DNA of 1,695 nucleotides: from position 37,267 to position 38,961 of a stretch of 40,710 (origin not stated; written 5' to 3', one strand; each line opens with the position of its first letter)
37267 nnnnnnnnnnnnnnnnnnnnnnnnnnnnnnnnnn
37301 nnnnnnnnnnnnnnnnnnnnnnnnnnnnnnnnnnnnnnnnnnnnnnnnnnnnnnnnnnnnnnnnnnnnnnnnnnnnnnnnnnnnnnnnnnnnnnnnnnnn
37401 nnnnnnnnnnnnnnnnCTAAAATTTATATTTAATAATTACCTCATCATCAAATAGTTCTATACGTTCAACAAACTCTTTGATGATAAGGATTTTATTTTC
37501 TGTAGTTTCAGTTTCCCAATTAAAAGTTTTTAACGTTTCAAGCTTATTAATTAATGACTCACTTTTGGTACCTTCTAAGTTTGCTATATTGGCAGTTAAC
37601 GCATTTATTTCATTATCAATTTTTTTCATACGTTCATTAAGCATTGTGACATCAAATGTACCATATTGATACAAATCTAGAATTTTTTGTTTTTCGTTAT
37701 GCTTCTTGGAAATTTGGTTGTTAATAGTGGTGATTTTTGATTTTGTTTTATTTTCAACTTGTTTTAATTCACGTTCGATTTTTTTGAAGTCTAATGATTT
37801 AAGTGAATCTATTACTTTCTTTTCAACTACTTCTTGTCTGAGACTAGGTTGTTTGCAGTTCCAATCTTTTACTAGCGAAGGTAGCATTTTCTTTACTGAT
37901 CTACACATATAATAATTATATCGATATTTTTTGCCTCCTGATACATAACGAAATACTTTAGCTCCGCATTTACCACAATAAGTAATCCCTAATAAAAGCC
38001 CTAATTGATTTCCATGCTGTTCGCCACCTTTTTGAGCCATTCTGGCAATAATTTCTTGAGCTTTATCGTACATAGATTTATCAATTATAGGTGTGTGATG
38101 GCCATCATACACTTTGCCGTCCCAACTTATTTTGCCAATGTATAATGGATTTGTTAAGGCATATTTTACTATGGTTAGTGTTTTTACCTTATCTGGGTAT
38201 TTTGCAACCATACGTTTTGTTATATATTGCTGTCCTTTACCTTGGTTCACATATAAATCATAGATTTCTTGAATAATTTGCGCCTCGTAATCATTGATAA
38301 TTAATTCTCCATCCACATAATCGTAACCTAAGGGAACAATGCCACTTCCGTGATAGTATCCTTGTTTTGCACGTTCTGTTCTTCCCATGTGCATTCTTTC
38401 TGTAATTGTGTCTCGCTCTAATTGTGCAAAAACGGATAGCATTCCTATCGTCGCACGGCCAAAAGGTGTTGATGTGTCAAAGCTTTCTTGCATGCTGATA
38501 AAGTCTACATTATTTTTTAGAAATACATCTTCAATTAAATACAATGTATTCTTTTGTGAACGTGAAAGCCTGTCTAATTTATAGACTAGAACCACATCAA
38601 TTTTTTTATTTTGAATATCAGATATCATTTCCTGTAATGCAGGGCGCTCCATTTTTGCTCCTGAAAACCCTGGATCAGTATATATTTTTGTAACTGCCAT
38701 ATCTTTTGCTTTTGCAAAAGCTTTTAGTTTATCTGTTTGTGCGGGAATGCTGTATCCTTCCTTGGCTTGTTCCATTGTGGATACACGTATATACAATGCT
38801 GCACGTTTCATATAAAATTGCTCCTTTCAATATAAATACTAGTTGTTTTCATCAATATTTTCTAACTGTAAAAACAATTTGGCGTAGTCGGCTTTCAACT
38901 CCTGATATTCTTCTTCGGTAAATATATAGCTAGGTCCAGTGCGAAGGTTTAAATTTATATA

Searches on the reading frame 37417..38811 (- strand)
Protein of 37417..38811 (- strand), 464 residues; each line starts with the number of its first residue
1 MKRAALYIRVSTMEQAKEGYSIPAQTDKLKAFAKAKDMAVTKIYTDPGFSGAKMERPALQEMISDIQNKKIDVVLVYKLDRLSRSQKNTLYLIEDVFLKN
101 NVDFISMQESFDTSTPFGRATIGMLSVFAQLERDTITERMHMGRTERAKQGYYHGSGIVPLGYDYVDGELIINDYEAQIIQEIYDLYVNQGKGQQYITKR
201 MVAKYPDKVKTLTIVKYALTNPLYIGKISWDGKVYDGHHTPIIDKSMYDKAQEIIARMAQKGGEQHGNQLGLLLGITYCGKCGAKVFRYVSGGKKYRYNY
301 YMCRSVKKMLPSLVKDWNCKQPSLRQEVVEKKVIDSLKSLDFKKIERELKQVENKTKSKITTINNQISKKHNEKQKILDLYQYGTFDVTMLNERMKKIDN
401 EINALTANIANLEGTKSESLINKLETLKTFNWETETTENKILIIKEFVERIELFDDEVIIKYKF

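Call 73: search_protein_families(library=pfam, proteins=[window:37417-38811:-], max_evalue=0.001)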
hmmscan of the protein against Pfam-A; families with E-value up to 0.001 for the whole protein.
window:37417-38811:- (464 aa): 3 families
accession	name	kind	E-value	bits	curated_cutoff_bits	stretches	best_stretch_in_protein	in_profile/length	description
PF00239.26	Resolvase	-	1.9e-42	145.2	23.3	1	4-152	1-144/145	Resolvase, N terminal domain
PF07508.19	Recombinase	-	5.6e-12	46.2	21.1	1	176-257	3-101/102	Recombinase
PF13408.12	Zn_ribbon_recom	-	6.7e-09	36.4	25.3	1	272-337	1-57/58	Recombinase zinc beta ribbon domain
